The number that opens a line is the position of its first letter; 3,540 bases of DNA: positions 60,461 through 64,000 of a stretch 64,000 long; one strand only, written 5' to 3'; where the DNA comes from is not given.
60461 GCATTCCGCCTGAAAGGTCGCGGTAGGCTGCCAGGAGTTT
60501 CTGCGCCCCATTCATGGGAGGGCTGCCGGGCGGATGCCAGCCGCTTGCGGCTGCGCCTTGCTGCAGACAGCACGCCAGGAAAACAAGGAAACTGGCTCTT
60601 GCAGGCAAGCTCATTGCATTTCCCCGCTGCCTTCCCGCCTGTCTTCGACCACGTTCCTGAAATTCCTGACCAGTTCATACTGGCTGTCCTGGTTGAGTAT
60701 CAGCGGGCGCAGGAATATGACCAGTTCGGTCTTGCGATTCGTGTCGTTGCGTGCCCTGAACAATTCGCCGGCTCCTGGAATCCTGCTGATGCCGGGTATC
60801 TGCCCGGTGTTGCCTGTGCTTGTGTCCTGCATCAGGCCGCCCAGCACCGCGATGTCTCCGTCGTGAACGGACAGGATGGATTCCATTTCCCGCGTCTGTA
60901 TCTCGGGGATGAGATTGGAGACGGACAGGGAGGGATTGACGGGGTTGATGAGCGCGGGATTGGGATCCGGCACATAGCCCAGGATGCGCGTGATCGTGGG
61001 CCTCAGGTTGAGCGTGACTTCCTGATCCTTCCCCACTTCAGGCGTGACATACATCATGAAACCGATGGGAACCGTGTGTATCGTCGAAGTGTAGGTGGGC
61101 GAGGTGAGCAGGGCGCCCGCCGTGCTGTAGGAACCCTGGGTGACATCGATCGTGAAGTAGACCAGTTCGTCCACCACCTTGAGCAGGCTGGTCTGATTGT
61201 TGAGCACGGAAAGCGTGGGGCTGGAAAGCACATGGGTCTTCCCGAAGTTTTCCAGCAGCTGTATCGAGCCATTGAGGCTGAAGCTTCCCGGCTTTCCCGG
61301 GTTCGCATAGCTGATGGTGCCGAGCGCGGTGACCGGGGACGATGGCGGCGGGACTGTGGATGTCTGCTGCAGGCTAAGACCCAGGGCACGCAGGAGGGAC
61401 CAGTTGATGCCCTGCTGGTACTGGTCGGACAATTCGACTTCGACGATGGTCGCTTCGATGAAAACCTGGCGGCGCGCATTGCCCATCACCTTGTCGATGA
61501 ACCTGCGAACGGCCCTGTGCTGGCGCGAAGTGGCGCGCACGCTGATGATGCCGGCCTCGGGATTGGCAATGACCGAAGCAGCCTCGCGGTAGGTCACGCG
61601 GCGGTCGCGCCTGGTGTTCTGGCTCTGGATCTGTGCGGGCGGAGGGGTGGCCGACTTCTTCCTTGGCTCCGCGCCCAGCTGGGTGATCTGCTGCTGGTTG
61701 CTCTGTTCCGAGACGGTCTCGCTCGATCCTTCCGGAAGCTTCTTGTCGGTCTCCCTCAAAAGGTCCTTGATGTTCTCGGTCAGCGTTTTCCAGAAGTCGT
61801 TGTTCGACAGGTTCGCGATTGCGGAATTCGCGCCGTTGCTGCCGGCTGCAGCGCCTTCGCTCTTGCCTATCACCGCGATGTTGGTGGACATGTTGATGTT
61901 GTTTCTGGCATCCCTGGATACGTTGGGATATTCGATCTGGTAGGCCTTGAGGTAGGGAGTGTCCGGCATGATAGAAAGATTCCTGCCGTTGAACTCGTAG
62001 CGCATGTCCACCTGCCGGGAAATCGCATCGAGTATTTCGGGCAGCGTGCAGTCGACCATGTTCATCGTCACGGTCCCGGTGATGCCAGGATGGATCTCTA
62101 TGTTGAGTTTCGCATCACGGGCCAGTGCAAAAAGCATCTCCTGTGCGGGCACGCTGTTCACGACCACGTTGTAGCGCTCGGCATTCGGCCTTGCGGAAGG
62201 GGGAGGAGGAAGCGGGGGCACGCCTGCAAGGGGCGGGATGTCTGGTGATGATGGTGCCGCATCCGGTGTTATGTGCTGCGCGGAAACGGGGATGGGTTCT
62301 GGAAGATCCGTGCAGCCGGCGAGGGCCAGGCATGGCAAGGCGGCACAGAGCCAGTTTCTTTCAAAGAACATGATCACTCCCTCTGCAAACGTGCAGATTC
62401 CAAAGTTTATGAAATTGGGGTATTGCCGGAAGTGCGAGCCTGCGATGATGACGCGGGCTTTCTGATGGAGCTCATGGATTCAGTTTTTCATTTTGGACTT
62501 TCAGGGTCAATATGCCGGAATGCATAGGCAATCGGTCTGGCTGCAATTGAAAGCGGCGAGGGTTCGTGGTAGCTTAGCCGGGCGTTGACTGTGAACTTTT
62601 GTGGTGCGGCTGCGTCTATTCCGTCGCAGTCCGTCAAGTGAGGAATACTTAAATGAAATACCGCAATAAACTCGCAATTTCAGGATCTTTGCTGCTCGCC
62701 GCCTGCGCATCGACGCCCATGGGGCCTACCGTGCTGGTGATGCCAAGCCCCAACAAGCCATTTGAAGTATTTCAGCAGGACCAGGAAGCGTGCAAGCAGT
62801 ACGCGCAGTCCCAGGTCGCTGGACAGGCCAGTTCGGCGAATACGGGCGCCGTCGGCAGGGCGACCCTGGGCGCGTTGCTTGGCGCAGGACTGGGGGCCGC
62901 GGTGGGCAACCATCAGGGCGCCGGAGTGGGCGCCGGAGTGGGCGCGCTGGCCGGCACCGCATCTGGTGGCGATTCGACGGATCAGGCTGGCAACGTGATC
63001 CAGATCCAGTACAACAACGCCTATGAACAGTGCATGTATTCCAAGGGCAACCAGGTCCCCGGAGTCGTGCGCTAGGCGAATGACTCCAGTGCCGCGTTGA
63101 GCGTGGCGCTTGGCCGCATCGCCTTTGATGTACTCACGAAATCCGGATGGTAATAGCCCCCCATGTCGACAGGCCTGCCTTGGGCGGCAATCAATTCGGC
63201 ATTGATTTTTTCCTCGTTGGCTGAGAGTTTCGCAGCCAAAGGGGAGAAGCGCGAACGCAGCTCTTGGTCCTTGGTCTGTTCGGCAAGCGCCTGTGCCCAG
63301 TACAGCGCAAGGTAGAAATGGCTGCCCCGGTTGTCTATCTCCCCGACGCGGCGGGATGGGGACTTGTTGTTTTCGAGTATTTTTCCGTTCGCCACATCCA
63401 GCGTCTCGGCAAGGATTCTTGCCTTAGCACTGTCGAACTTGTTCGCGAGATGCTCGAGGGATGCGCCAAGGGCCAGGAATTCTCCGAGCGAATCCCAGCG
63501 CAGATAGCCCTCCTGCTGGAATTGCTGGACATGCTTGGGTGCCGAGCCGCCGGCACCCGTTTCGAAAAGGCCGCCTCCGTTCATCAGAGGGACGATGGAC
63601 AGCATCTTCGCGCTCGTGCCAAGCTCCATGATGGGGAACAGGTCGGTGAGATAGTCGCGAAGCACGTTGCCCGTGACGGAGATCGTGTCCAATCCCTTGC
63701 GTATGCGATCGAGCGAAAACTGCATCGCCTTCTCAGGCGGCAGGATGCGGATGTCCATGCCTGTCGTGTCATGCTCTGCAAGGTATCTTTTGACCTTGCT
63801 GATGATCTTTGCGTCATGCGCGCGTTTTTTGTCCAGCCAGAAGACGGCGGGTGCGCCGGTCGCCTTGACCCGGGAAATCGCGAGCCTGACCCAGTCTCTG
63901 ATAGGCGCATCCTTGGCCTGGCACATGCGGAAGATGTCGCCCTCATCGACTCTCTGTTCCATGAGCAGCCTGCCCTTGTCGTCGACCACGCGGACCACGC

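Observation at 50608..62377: Twelve-gene, translationally coupled MSHA-like type IV filament operon with rearranged order, an embedded regulator and missing core parts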

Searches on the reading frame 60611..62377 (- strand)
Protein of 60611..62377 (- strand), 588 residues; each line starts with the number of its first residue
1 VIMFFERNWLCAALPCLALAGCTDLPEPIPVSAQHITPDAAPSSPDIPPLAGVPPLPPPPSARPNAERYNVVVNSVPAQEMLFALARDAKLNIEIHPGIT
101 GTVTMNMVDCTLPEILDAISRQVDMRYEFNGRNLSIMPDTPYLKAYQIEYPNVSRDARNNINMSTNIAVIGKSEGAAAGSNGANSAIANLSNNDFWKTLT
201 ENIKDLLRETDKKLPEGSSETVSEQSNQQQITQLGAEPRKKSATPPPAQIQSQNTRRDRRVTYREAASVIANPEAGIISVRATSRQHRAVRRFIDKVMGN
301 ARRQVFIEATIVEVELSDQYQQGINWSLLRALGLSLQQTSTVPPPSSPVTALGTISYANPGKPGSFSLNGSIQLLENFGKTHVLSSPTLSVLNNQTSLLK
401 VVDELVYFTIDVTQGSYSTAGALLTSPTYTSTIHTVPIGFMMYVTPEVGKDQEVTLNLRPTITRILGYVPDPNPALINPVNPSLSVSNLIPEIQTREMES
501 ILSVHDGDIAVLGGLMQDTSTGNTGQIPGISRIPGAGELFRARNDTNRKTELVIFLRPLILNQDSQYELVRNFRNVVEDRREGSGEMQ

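Call 4: search_protein_families(library=pfam, proteins=[window:60611-62377:-], max_evalue=0.01)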
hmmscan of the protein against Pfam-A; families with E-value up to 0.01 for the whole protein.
window:60611-62377:- (588 aa): 1 family
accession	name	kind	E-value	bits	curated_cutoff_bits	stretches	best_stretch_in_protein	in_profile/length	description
PF00263.26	Secretin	-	1.9e-32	112.6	27.5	1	375-561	2-168/169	Bacterial type II and III secretion system protein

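Call 5: search_protein_families(library=ncbifam, proteins=[window:60611-62377:-], max_evalue=0.01)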
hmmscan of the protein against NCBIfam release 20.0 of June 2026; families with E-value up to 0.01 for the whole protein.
window:60611-62377:- (588 aa): 9 families
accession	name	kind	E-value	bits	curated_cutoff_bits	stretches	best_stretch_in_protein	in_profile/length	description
TIGR02519.1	pilus_MshL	equivalog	1.8e-72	243.8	250.2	1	269-561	1-290/290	pilus (MSHA type) biogenesis protein MshL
TIGR02517.1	type_II_gspD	equivalog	7.1e-44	150.3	351.35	1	223-567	271-596/600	type II secretion system secretin GspD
TIGR02515.1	IV_pilus_PilQ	subfamily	2.7e-28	99.1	284.35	1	263-562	131-428/428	type IV pilus secretin PilQ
TIGR02516.1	type_III_yscC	equivalog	3.2e-23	82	238.45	1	262-562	194-462/463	type III secretion system outer membrane ring subunit SctC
NF010083.0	PRK13568.1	equivalog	1.2e-19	70.4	554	2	261-561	146-417/419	DNA uptake porin HofQ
NF042912.1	Amuc_1098_fam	equivalog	3.7e-17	61.7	750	2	418-557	644-792/805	Amuc_1098 family type IV pilus outer membrane protein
NF011873.0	PRK15346.1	equivalog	1.9e-13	49.9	524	1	258-548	227-481/499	EscC/YscC/HrcC family type III secretion system outer membrane ring protein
NF007851.2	PRK10560.1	exception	2.2e-11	43.2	598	1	492-562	340-410/412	DNA uptake porin HofQ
TIGR02520.1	pilus_B_mal_scr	equivalog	1.2e-08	34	287.65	1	268-459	238-424/513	PilN family type IVB pilus formation outer membrane protein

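Call 54: search_dna_similar(query=window:60611-62371:-, collection=plasmids, mode=protein, max_evalue=1e-20, max_rows=30)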
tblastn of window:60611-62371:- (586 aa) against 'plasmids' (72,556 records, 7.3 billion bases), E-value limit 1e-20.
Records with a match: 4; places in all: 4; records where one place covers at least 80% of the query: 1.
Best place of each record, by identity: <60% 4.
By first word of the organism name: Legionella 1; Rhizobium 1; Pararhizobium 1; Comamonas 1.
By predicted mobility (MOB-suite, as given by PLSDB): non-mobilizable 3; mobilizable 1.
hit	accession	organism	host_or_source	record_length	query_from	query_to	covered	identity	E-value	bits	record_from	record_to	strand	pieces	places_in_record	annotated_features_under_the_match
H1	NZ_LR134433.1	Legionella adelaidensis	environmental,Cooling tower water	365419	64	559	85%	25.2%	4e-33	143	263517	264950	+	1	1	mshL: pilus (MSHA type) biogenesis protein MshL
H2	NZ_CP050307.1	Rhizobium lusitanum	Oxytropis pumilio,cell culture,root ...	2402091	266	586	55%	27.1%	1e-21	107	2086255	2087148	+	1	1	none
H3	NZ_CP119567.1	Pararhizobium qamdonense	cell culture,soil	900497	244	564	55%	26.9%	4e-21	105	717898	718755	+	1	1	gspD: type II secretion system secretin GspD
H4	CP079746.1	Comamonas aquatica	cell culture,water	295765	267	559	50%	28.5%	3e-21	106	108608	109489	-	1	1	gspD: type II secretion system secretin GspD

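Call 55: get_annotated_region(hit=H1, flank=12000)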
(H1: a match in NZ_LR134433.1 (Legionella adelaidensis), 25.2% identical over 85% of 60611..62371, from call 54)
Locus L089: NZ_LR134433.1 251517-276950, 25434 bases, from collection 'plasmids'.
description: Legionella adelaidensis strain NCTC12735 plasmid 24, complete sequence
organism: Legionella adelaidensis (NCBI taxid 45056)
taxonomy: Bacteria; Pseudomonadota; Gammaproteobacteria; Legionellales; Legionellaceae; Legionella; Legionella adelaidensis
host: -; source: environmental,Cooling tower water; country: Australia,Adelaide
typing (MOB-suite, as given by PLSDB): mobilizable; relaxase MOBH
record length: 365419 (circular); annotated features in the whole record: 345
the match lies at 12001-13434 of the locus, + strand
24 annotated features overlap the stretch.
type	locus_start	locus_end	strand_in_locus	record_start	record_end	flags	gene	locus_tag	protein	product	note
CDS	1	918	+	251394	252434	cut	-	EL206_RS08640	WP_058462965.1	tyrosine-type recombinase/integrase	GO:0015074 - DNA integration [Evidence IEA]; GO:0006310 - DNA recombination [Evidence IEA]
CDS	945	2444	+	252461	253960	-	-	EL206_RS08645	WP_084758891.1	recombinase family protein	GO:0006310 - DNA recombination [Evidence IEA]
CDS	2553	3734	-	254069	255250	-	-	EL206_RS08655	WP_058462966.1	pyridoxal phosphate-dependent aminotransferase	GO:0009058 - biosynthetic process [Evidence IEA]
CDS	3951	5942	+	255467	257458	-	uvrB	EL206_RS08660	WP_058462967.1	excinuclease ABC subunit UvrB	GO:0006289 - nucleotide-excision repair [Evidence IEA]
CDS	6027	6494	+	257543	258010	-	-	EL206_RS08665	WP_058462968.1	type II secretion system protein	-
CDS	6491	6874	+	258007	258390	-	-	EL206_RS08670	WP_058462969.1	type II secretion system protein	-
CDS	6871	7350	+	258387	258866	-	-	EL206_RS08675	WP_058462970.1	competence type IV pilus minor pilin ComGF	-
CDS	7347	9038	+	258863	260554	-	-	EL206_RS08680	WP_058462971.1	type II secretion system protein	-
CDS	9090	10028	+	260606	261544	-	-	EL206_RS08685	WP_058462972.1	hypothetical protein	-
CDS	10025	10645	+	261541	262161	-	-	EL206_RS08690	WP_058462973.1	PilN domain-containing protein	-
CDS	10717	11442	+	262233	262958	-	-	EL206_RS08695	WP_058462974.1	hypothetical protein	-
CDS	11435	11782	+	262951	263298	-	-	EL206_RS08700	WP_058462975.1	hypothetical protein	-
CDS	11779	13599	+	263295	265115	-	mshL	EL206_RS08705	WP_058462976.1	pilus (MSHA type) biogenesis protein MshL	GO:0009306 - protein secretion [Evidence IEA]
CDS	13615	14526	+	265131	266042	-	-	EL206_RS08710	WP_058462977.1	AAA family ATPase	-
CDS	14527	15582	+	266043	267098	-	-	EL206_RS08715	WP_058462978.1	hypothetical protein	-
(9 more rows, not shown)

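Call 88: find_homologous_proteins(query=window:60611-62371:-, max_evalue=1e-10)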
Query window:60611-62371:- (586 aa): 7988 proteins with E <= 1e-10 among 8000 candidates; the best 120 are listed.
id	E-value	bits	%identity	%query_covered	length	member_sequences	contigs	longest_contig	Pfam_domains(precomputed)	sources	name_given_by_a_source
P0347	0.0e+0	1300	100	100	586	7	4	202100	PF00263.27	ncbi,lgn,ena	-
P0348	0.0e+0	1110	85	100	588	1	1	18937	PF00263.27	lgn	-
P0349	0.0e+0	1103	86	99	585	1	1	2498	PF00263.27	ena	-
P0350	0.0e+0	1089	84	100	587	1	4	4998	PF00263.27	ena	-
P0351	0.0e+0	1088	85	99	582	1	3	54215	PF00263.27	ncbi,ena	-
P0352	0.0e+0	1087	85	99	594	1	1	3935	PF00263.27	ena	-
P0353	0.0e+0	1086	84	100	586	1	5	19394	PF00263.27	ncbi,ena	-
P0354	0.0e+0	1083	84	100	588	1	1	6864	PF00263.27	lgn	-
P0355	0.0e+0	1083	84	100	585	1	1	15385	PF00263.27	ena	-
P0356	0.0e+0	1081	84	99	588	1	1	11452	PF00263.27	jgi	jgi:MSHA biogenesis protein MshL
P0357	7.0e-293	990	81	95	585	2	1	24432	PF00263.27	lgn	-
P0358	4.4e-291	985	81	95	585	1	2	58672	PF00263.27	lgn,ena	-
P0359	3.1e-290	982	80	95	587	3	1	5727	PF00263.27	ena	-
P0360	1.7e-266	903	74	97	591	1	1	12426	PF00263.27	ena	-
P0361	5.4e-263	892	73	96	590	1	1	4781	PF00263.27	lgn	-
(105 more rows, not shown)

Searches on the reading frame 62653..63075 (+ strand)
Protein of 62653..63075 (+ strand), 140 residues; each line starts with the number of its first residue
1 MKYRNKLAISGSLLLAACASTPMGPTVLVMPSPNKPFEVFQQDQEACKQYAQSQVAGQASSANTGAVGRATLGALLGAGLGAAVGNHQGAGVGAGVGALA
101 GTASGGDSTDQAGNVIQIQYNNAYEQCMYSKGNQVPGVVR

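Call 6: search_protein_families(library=pfam, proteins=[window:62653-63075:+], max_evalue=0.01)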
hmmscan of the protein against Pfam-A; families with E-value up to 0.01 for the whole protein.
window:62653-63075:+ (140 aa): 3 families
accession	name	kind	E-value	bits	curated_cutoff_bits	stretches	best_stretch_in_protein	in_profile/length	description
PF13441.11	Gly-zipper_YMGG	-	6.2e-07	29.5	28.9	1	64-106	1-44/45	YMGG-like Gly-zipper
PF13488.11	Gly-zipper_Omp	-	0.00077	19.8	25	1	70-105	3-39/46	Glycine zipper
PF13436.11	Gly-zipper_OmpA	-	0.0024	18.1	27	1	67-104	1-43/44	Glycine-zipper domain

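Call 7: search_protein_families(library=ncbifam, proteins=[window:62653-63075:+], max_evalue=0.01)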
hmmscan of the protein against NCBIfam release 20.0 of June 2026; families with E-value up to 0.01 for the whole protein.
window:62653-63075:+ (140 aa): 4 families
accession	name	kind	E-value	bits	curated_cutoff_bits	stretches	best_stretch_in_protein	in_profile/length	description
NF053611.1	YiaD_Gzip_OmpA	equivalog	0.00011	22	175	1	46-113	12-76/206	YiaD family glycine zipper/OmpA-like lipoprotein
NF008437.0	PRK11280.1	equivalog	0.00016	21.6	99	1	40-118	47-118/179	hypothetical protein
NF041250.1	VI_TagQ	equivalog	0.00028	20.3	300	1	9-106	14-105/301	type VI secretion system-associated lipoprotein TagQ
NF038224.1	OmpA_like_CmpA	equivalog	0.0019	17.8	300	1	34-87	25-79/233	C-OmpA-like family protein CmpA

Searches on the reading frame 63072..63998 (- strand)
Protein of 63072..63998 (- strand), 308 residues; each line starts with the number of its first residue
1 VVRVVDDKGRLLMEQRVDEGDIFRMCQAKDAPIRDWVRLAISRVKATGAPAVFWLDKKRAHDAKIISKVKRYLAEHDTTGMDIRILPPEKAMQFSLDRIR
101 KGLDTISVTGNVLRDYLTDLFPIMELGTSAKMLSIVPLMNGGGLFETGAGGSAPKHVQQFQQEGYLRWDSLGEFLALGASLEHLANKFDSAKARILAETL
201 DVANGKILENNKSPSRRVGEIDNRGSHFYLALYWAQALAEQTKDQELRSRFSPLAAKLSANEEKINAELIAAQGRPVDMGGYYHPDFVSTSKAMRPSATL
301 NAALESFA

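Call 6: search_protein_families(library=pfam, proteins=[window:63072-63998:-], max_evalue=0.01)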
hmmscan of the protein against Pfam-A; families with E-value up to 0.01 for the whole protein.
window:63072-63998:- (308 aa): 1 family
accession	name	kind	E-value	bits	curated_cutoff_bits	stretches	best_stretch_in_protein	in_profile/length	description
PF03971.19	IDH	-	6.7e-162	541.1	25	1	2-304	431-733/734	Monomeric isocitrate dehydrogenase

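Call 7: search_protein_families(library=ncbifam, proteins=[window:63072-63998:-], max_evalue=0.01)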
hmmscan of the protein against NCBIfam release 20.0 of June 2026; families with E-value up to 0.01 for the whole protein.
window:63072-63998:- (308 aa): 1 family
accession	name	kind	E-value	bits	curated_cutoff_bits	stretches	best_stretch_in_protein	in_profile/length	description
TIGR00178.1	monomer_idh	equivalog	8.1e-159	530.7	950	1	2-306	437-741/744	NADP-dependent isocitrate dehydrogenase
